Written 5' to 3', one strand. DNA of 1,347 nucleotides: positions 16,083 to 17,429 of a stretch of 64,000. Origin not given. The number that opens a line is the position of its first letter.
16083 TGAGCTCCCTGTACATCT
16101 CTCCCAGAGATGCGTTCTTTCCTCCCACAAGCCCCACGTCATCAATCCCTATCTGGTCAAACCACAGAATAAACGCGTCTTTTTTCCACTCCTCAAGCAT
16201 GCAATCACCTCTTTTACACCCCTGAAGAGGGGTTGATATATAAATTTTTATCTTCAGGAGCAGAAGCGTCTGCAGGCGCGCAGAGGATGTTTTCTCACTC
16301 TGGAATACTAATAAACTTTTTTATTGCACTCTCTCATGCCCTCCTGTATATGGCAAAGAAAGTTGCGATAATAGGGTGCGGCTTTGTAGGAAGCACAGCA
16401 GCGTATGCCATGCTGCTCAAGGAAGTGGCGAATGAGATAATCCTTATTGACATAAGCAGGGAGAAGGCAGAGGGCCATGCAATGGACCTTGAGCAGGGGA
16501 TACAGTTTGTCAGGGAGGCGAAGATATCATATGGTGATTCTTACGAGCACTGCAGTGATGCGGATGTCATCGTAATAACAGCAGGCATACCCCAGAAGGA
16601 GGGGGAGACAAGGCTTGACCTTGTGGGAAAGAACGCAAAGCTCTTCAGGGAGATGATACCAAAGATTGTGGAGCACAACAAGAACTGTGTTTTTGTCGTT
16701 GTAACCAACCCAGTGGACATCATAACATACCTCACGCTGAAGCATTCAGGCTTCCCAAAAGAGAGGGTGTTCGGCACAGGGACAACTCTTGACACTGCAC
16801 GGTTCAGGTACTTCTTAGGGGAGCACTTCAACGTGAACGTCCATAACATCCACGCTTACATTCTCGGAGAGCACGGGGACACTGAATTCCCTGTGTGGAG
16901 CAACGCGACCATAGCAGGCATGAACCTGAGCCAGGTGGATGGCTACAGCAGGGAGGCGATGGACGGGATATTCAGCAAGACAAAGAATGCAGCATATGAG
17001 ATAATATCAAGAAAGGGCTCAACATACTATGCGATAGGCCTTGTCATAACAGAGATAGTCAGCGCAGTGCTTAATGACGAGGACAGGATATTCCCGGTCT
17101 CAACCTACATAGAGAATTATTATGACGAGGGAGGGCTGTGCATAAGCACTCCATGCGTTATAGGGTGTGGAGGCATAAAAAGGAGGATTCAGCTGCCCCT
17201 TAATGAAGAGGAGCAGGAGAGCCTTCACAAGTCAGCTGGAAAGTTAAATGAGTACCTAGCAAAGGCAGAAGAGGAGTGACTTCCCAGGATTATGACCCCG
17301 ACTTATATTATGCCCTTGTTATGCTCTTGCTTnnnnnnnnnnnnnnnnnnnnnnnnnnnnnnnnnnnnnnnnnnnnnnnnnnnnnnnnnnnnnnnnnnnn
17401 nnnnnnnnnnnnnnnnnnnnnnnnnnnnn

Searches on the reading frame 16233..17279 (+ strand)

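Call 75: search_protein_families(library=pfam, proteins=[window:16233-17279:+], max_evalue=0.01)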
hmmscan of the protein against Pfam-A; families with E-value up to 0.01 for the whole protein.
window:16233-17279:+ (348 aa): 6 families
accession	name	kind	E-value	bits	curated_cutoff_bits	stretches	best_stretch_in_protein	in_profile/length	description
PF00056.29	Ldh_1_N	-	9.2e-48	162.3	27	1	43-181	2-141/141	lactate/malate dehydrogenase, NAD binding domain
PF02866.23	Ldh_1_C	-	1.5e-40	139.5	22.6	1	184-347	1-172/174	lactate/malate dehydrogenase, alpha/beta C-terminal domain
PF03721.20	UDPG_MGDP_dh_N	-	5.1e-07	29.9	27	1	42-151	1-113/187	UDP-glucose/GDP-mannose dehydrogenase family, NAD binding domain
PF01262.27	AlaDh_PNT_C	-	0.00041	20.3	23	1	42-123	29-106/214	Alanine dehydrogenase/PNT, C-terminal domain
PF03807.23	F420_oxidored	-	0.0014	19.6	21.6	1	43-116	1-66/94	NADP oxidoreductase coenzyme F420-dependent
PF03435.24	Sacchrp_dh_NADP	-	0.0036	18.1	25.1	1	44-94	1-52/129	Saccharopine dehydrogenase NADP binding domain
